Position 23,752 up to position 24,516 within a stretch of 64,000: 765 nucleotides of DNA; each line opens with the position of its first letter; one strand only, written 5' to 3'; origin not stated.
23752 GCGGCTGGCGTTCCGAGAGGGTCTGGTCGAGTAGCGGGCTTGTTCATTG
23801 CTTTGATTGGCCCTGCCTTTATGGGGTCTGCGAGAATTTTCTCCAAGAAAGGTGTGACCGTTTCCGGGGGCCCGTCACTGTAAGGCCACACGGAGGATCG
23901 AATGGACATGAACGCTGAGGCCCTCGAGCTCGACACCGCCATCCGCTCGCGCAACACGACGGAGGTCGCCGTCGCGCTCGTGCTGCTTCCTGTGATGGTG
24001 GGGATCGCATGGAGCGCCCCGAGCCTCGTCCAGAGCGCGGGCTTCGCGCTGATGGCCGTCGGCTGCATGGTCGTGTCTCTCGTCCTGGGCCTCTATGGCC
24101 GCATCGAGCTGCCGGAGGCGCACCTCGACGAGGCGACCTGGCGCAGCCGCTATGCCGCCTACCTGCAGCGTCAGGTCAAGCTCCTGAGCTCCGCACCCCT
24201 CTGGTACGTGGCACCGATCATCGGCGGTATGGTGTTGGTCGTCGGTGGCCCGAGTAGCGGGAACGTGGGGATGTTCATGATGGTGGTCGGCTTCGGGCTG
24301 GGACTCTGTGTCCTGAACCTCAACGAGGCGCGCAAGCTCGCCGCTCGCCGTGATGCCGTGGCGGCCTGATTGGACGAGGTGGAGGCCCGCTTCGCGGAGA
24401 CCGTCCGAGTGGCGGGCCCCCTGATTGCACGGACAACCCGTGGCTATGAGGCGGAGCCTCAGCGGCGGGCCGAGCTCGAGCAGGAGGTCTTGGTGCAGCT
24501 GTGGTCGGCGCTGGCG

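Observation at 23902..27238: ECF sigma factor sandwiched between two paralogous 4-TM modules, one fused to an LtaS-type sulfatase-fold enzyme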

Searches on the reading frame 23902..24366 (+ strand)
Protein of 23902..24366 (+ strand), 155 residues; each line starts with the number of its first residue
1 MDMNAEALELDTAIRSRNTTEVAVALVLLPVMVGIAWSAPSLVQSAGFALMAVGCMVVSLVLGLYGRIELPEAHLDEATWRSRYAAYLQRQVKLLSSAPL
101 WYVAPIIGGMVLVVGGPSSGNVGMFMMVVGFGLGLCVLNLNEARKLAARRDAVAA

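Call 3: search_protein_families(library=pfam, proteins=[window:23902-24366:+], max_evalue=0.1)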
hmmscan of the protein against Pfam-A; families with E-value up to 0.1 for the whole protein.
window:23902-24366:+ (155 aa): 0 families

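Call 6: search_protein_families(library=ncbifam, proteins=[window:23902-24366:+], max_evalue=0.1)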
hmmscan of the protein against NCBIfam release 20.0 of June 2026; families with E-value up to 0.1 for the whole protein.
window:23902-24366:+ (155 aa): 0 families

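Call 7: find_homologous_proteins(query=window:23902-24366:+, max_evalue=0.001)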
Query window:23902-24366:+ (155 aa): 1 proteins with E <= 0.001 among 568 candidates.
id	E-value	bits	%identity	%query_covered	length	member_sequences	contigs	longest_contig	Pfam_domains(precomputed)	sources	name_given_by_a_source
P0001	5.3e-92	323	100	100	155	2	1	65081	-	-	-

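Call 18: search_protein_representatives(alignment_id=A1)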
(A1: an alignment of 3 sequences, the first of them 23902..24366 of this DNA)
Query: 3 sequences, 192 profile positions. Proteins with E-value up to 0.001 (for the whole library): 2099; up to 1e-10: 1090; up to 1e-30: 9. The best 150 are listed.
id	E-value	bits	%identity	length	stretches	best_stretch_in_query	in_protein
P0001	3.0e-66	238.7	-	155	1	20-174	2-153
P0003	1.5e-43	164.6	-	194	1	18-190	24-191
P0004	6.3e-36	139.8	-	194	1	11-189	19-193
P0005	1.0e-35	139.1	-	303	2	56-166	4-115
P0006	6.9e-33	129.9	-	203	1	9-176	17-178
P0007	1.1e-31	125.9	-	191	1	13-179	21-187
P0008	2.2e-31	125.0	-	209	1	16-181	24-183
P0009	2.8e-31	124.7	-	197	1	16-188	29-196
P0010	1.0e-30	122.8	-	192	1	15-172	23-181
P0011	1.3e-30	122.5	-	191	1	12-182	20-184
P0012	3.1e-30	121.3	-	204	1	10-170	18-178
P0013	4.7e-30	120.7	-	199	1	20-190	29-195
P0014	1.3e-29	119.2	-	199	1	17-191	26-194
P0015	1.5e-29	119.0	-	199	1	15-186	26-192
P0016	1.9e-29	118.7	-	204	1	16-174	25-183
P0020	1.9e-28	115.4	-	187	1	5-174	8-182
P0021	2.1e-28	115.2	-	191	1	4-177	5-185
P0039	2.2e-26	108.7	-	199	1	13-185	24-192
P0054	5.4e-25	104.2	-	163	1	20-173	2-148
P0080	2.5e-23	98.7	-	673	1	17-185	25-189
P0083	3.1e-23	98.4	-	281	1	11-191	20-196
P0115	5.4e-22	94.4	-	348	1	23-174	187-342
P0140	2.5e-21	92.2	-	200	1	21-184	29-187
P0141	2.9e-21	92.0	-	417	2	15-191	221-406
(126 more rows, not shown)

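Call 20: search_protein_families(library=pfam, proteins=[P0003, P0004, P0006, P0007, P0020, P0054, P0080, P0083, P0115, P0141], max_evalue=1)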
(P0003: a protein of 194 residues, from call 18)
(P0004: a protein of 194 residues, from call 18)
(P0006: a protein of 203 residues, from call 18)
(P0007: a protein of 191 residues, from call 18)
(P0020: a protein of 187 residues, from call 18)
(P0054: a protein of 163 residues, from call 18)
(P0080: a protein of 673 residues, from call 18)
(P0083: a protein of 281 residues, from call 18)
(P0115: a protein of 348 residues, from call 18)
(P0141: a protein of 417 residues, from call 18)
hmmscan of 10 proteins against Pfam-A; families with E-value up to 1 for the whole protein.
P0003 (194 aa): 8 families
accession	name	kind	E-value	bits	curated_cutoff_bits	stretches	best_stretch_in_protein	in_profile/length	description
PF11239.13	DUF3040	-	0.0013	19.4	24.7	1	20-79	22-77/84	Protein of unknown function (DUF3040)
PF20990.2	DUF2207_C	-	0.011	15.9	33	0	48-87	148-188/247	Predicted membrane protein (DUF2207) C-terminal domain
PF10177.14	DUF2371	-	0.041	14.7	22.9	1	29-77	9-54/143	Uncharacterised conserved protein (DUF2371)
PF18181.6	SLATT_1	-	0.081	13.4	26.3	1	29-90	15-76/122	SMODS and SLOG-associating 2TM effector domain 1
PF19744.4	DUF6232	-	0.34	11.8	27.4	1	25-88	21-77/117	Family of unknown function (DUF6232)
PF18780.6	HNH_repeat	-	0.35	11.7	26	1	19-44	2-27/54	Homing endonuclease associated repeat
PF25587.1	Rv2743c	-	0.63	10.1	27.7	0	25-100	12-93/237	Rv2743c family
PF08372.16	PRT_C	-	0.64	10.2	28.1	1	23-88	74-131/156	Plant phosphoribosyltransferase C-terminal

P0004 (194 aa): 4 families
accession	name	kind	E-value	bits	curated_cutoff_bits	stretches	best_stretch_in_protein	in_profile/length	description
PF04246.17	RseC_MucC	-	0.00098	19.5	24.4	1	120-177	62-118/130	Positive regulator of sigma(E), RseC/MucC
PF10745.14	DUF2530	-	0.0038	17.9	25.5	1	133-173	26-66/77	Protein of unknown function (DUF2530)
PF19744.4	DUF6232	-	0.014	16.3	27.4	1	36-93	29-83/117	Family of unknown function (DUF6232)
PF11239.13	DUF3040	-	0.45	11.2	24.7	0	108-164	29-83/84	Protein of unknown function (DUF3040)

P0006 (203 aa): 3 families
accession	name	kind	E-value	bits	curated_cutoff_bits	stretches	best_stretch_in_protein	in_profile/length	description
PF18181.6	SLATT_1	-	0.21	12.1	26.3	0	128-163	32-69/122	SMODS and SLOG-associating 2TM effector domain 1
PF19744.4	DUF6232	-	0.25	12.2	27.4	1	22-86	16-75/117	Family of unknown function (DUF6232)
PF11239.13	DUF3040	-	0.63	10.8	24.7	0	36-82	34-83/84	Protein of unknown function (DUF3040)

P0007 (191 aa): 3 families
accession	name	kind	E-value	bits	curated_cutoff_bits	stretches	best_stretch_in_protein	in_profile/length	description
PF20990.2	DUF2207_C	-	0.069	13.3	33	0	124-172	138-189/247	Predicted membrane protein (DUF2207) C-terminal domain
PF04246.17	RseC_MucC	-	0.08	13.3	24.4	1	119-167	62-109/130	Positive regulator of sigma(E), RseC/MucC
PF10112.14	Halogen_Hydrol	-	0.82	10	29.8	0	49-94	9-52/191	5-bromo-4-chloroindolyl phosphate hydrolysis protein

P0020 (187 aa): 3 families
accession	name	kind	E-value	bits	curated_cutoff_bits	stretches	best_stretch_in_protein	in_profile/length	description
PF04973.17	NMN_transporter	-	0.00075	20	27.3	1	36-148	19-110/175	Nicotinamide mononucleotide transporter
PF00083.30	Sugar_tr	-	0.17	11.1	22.3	1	37-85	316-366/452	Sugar (and other) transporter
PF11239.13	DUF3040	-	0.35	11.6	24.7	1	27-77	32-83/84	Protein of unknown function (DUF3040)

P0054 (163 aa): 1 family
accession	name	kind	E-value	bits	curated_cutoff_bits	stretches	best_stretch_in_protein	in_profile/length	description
PF12794.12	MscS_TM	-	0.075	12.3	28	0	4-70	116-182/339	Mechanosensitive ion channel inner membrane domain 1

P0080 (673 aa): 5 families
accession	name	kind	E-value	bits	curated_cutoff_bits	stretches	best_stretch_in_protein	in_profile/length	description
PF00144.29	Beta-lactamase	-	4.2e-67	227.1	27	1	243-563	3-316/329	Beta-lactamase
PF11954.13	DUF3471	-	1.5e-09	38.6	29.3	1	591-661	11-89/103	Domain of unknown function (DUF3471)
PF13354.11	Beta-lactamase2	-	3.8e-06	26.8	22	1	281-343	13-80/214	Beta-lactamase enzyme family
PF00768.25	Peptidase_S11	-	0.0035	17.3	27.6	1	284-319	30-65/239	D-alanyl-D-alanine carboxypeptidase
PF04246.17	RseC_MucC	-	0.088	13.2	24.4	1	120-171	62-113/130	Positive regulator of sigma(E), RseC/MucC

P0083 (281 aa): 3 families
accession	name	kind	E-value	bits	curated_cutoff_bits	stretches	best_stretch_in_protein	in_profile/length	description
PF20990.2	DUF2207_C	-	0.017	15.3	33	0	10-90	111-189/247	Predicted membrane protein (DUF2207) C-terminal domain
PF11027.13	DUF2615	-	0.075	13.6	23.4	1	185-229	21-66/104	Protein of unknown function (DUF2615)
PF11239.13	DUF3040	-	0.28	11.9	24.7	0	121-163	39-81/84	Protein of unknown function (DUF3040)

P0115 (348 aa): 3 families
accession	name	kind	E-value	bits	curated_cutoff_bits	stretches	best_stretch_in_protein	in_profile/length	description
PF13567.11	DUF4131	-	0.083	13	31.6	0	208-260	12-63/165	Domain of unknown function (DUF4131)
PF00584.25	SecE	-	0.43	11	22.7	1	184-217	2-35/55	SecE/Sec61-gamma subunits of protein translocation complex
PF04304.18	DUF454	-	0.97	9.9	35.1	1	189-247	58-113/115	Protein of unknown function (DUF454)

P0141 (417 aa): 4 families
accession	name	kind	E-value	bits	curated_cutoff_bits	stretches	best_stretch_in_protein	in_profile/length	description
PF20176.3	DUF6541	-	0.014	14.1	29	1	124-187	18-81/646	Family of unknown function (DUF6541)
PF01284.28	MARVEL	-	0.054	14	32.8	1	249-305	49-101/135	Membrane-associating domain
PF19540.4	DUF6064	-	0.12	12.7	27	1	341-383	145-186/210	Family of unknown function (DUF6064)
PF04246.17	RseC_MucC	-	0.16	12.3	24.4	1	119-190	60-128/130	Positive regulator of sigma(E), RseC/MucC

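Call 23: find_homologous_proteins(query=A2, max_evalue=0.00001)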
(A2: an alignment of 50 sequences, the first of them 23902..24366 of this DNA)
Query A2 (50 sequences) (155 aa, profile of the alignment): 13 proteins with E <= 0.00001 among 8000 candidates.
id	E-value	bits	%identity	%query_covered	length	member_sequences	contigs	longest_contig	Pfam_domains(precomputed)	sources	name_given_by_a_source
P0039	8.0e-59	216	24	92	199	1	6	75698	-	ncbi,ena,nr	ncbi:MAG: hypothetical protein KDA88_01815 [Planctomycetaceae bacterium]|nr:hypothetical protein [Pl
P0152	1.3e-58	216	24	86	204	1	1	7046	-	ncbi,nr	ncbi:MAG: hypothetical protein KDA69_04380, partial [Planctomycetaceae bacterium]|nr:hypothetical pr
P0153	1.7e-58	215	24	92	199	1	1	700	-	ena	-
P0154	3.7e-58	214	35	45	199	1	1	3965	-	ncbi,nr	ncbi:MAG: hypothetical protein KDA66_09015 [Planctomycetaceae bacterium]|nr:hypothetical protein [Pl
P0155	2.1e-56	208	27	95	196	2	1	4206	-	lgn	-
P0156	6.8e-48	180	26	37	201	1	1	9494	-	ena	-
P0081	1.0e-46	177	39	42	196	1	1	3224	-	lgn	-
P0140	7.9e-46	174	-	-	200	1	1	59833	-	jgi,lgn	-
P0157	2.1e-43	166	39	35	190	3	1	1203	-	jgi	jgi:hypothetical protein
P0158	1.1e-42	164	31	42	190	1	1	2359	-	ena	-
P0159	1.9e-42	163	25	98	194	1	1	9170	-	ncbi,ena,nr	ncbi:MAG: hypothetical protein JKY33_09250 [Bacteroidia bacterium]|nr:hypothetical protein [Bacteroi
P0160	4.8e-37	145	29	45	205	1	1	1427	-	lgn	-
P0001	1.9e-35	140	100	100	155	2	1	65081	-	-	-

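Call 24: find_encoding_contigs(protein=P0039, flank=4000, max_places=2)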
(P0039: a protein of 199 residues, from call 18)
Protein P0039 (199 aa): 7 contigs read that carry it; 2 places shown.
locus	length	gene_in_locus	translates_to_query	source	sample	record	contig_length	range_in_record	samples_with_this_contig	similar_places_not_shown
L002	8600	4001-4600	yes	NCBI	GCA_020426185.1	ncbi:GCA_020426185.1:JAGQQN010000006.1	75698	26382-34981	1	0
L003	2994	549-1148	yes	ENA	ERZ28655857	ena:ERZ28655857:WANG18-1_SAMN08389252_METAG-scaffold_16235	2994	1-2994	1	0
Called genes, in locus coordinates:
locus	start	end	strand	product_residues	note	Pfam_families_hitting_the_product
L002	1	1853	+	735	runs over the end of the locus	PF17876:CSD2, PF00773:RNB, PF00575:S1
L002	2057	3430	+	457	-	PF07394:DUF1501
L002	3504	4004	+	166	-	PF04542:Sigma70_r2, PF08281:Sigma70_r4_2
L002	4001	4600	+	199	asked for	-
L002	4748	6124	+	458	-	PF01554:MatE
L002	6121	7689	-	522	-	PF00884:Sulfatase, PF01663:Phosphodiest (weak), PF16347:SGSH_C (faint)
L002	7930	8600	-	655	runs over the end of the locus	PF02321:OEP (weak)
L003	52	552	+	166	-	PF04542:Sigma70_r2, PF08281:Sigma70_r4_2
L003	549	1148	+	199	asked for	-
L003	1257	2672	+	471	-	PF01554:MatE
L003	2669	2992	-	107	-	?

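Call 25: find_encoding_contigs(protein=P0140, flank=4000, max_places=2)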
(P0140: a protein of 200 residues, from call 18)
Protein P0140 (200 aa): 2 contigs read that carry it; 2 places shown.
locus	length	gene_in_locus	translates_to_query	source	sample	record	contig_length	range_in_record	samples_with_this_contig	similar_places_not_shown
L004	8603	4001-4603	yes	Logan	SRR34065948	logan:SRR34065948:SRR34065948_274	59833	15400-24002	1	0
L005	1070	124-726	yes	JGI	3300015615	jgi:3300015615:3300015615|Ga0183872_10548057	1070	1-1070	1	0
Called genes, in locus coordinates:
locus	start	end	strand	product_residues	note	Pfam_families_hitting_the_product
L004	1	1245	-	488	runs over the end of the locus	PF01406:tRNA-synt_1e, PF09334:tRNA-synt_1g (faint), PF09190:DALR_2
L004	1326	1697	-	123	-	PF11325:DUF3127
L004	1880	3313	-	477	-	PF07670:Gate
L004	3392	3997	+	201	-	PF04542:Sigma70_r2, PF08281:Sigma70_r4_2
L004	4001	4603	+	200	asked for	-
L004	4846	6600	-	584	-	PF01336:tRNA_anti-codon, PF00152:tRNA-synt_2, PF02938:GAD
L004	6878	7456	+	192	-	PF00383:dCMP_cyt_deam_1, PF14437:MafB19-deam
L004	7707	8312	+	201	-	PF00081:Sod_Fe_N, PF02777:Sod_Fe_C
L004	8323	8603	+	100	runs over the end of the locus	-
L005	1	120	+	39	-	?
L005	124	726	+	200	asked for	-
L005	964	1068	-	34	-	?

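Call 26: find_encoding_contigs(protein=P0159, flank=4000, max_places=2)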
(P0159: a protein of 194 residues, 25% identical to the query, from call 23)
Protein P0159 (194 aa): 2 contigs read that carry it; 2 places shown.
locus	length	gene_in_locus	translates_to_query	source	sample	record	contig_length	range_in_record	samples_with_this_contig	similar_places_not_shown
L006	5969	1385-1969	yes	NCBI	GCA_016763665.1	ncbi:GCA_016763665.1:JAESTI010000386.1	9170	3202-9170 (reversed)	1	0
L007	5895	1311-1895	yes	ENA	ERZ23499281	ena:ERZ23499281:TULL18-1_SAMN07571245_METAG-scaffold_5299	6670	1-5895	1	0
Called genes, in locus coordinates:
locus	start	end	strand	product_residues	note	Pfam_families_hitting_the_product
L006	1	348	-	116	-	?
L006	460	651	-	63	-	PF00313:CSD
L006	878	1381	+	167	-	PF04542:Sigma70_r2, PF08281:Sigma70_r4_2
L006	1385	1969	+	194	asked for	-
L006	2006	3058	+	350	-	PF01551:Peptidase_M23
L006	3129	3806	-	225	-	PF13715:CarbopepD_reg_2 (weak)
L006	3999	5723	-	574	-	PF01432:Peptidase_M3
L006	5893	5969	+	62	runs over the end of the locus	-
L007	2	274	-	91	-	?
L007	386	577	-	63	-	PF00313:CSD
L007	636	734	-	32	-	-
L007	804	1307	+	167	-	PF04542:Sigma70_r2, PF08281:Sigma70_r4_2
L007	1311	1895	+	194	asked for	-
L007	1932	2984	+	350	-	PF01551:Peptidase_M23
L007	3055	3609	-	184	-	PF13715:CarbopepD_reg_2 (weak)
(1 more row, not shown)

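Call 27: find_encoding_contigs(protein=P0156, flank=4000, max_places=2)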
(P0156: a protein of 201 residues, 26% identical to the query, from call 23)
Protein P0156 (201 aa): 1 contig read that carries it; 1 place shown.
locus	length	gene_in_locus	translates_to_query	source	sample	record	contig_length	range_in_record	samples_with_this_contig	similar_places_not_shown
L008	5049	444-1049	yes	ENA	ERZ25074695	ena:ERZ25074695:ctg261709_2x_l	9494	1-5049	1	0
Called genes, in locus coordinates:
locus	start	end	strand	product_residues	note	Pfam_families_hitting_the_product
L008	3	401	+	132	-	?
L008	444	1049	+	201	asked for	-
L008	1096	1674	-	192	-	PF00005:ABC_tran, PF13304:AAA_21 (faint)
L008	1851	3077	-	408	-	PF12704:MacB_PCD, PF02687:FtsX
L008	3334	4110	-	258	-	-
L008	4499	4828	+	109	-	-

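Call 90: find_related_loci(query=A8, collection=genome_contigs, flank=4000)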
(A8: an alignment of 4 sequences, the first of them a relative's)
Query A8 (191 aa) in genome_contigs; peptide patterns used: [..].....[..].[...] (x = any residue, [..] = any of these).
10 stretches matched a pattern; 5 encode a relative of the query (tblastn E <= 1e-3); 5 distinct loci.
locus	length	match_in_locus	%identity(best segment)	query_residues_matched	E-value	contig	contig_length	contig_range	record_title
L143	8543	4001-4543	36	6-188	8e-21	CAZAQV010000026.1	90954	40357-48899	MAG TPA_asm: uncultured Polyangiales bacterium isolate SRP321284_co1_289 genome assembly, contig: NODE_257_length_90954_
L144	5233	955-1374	30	4-144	1e-14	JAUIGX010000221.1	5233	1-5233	MAG: Alphaproteobacteria bacterium isolate Co_bin.181 NODE_90854_length_5233_cov_1.614375, whole genome shotgun sequence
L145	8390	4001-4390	31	9-139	1e-11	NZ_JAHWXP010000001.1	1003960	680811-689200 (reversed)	Alteriqipengyuania abyssalis strain NZ-12B 1, whole genome shotgun sequence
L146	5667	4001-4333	32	31-142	1e-8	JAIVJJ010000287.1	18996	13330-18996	MAG: Acidobacteria bacterium isolate MAG47 MTG47_3782, whole genome shotgun sequence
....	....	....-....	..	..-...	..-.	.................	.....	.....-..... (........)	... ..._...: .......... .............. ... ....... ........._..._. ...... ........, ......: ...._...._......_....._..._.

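Call 101: search_protein_families(library=pfam, alignment_id=A2, max_evalue=0.1)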
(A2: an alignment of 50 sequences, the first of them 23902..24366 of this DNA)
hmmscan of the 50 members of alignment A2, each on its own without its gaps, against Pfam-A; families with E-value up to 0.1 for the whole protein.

A. member 1, window:23902-24366:+ (155 aa): 0 families

B. families by the number of members that match (of 50 scanned): 57 families (the first 25 are shown)
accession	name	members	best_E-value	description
PF04246.17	RseC_MucC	16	8.6e-05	Positive regulator of sigma(E), RseC/MucC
PF11239.13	DUF3040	9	0.00053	Protein of unknown function (DUF3040)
PF20990.2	DUF2207_C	7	0.00071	Predicted membrane protein (DUF2207) C-terminal domain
PF01040.23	UbiA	3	0.00051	UbiA prenyltransferase family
PF19744.4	DUF6232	3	0.014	Family of unknown function (DUF6232)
PF18927.5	CrtO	2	0.00067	Glycosyl-4,4'-diaponeurosporenoate acyltransferase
PF14316.11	DUF4381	2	0.00067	Domain of unknown function (DUF4381)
PF18181.6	SLATT_1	2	0.013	SMODS and SLOG-associating 2TM effector domain 1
PF13567.11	DUF4131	2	0.018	Domain of unknown function (DUF4131)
PF00957.27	Synaptobrevin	2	0.039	Synaptobrevin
PF04973.17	NMN_transporter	1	0.00075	Nicotinamide mononucleotide transporter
PF17093.10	PBP_N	1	0.00088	Penicillin-binding protein N-terminus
PF14351.11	DUF4401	1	0.0018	Domain of unknown function (DUF4401)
PF11368.13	DUF3169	1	0.0026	Protein of unknown function (DUF3169)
PF10745.14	DUF2530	1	0.0038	Protein of unknown function (DUF2530)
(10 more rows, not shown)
